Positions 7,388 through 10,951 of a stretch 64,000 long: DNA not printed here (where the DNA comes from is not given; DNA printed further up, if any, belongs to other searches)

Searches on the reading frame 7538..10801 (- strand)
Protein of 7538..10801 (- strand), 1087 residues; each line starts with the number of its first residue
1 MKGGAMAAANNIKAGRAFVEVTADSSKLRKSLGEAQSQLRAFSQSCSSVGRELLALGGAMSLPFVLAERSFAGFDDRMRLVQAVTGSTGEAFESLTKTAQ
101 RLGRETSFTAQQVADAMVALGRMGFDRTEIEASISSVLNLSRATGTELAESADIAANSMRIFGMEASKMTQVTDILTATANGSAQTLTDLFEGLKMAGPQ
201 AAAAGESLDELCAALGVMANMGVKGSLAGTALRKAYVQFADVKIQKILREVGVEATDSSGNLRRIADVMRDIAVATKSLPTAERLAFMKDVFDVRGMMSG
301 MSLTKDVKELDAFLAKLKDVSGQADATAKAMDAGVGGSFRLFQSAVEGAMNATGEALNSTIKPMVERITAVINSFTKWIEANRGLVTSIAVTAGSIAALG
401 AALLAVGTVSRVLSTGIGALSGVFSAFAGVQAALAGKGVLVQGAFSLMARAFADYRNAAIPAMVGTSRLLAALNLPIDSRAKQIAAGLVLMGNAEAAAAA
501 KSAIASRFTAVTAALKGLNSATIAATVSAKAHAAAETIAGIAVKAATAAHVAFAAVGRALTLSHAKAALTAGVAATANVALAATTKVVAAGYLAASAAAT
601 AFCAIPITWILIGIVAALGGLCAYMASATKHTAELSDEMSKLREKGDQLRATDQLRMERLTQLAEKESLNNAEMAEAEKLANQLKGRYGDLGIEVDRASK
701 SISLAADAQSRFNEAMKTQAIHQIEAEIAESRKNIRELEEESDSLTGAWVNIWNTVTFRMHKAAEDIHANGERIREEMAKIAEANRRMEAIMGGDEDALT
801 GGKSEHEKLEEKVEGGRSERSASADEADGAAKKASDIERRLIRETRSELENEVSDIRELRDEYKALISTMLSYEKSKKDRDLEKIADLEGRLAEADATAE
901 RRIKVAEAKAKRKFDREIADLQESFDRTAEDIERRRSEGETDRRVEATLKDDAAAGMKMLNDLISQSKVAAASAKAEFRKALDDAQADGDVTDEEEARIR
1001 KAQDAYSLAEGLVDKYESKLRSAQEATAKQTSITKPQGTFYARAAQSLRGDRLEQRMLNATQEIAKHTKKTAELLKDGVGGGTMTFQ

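Call 64: search_protein_families(library=phrogs, proteins=[window:7538-10801:-], max_evalue=0.00001)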
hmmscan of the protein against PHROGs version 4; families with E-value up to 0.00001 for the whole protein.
window:7538-10801:- (1087 aa): 26 families (the best 25 are shown)
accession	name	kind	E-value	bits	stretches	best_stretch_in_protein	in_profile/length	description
phrog_1533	-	tail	6e-70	237.2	1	8-524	188-678/1688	tail length tape measure protein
phrog_4704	-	tail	3.6e-55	188.8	1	8-421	148-570/625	tail length tape measure protein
phrog_1272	-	tail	1.5e-54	186.4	1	22-524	209-671/1606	tail length tape measure protein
phrog_9696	-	tail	3.6e-54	185.1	1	11-357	16-355/1415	tail length tape measure protein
phrog_28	-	tail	9.3e-53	181.1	1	16-1046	221-1157/1228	tail length tape measure protein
phrog_5493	-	tail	1.6e-41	143.6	1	26-607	25-622/1102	tail length tape measure protein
phrog_991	-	tail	4.6e-41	141.5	1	19-620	216-841/1966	tail length tape measure protein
phrog_1293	-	tail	4.3e-38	131.8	1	22-524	129-625/1424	tail length tape measure protein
phrog_167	-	tail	2e-37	129.6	1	25-567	244-713/1555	tail length tape measure protein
phrog_5218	-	unknown function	2.2e-34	119.9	1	8-553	158-659/1599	-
phrog_38390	-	tail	4.1e-31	108.9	1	59-438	48-421/1029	tail length tape measure protein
phrog_16692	-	unknown function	1.4e-28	100.8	1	72-437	181-550/1107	-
phrog_58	-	tail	9.5e-25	88.2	1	13-448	274-639/1544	tail length tape measure protein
phrog_19074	-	unknown function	6.8e-24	84.9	1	69-697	153-661/1384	-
phrog_37649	-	tail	4.2e-19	68.3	1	69-428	455-801/2006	tail length tape measure protein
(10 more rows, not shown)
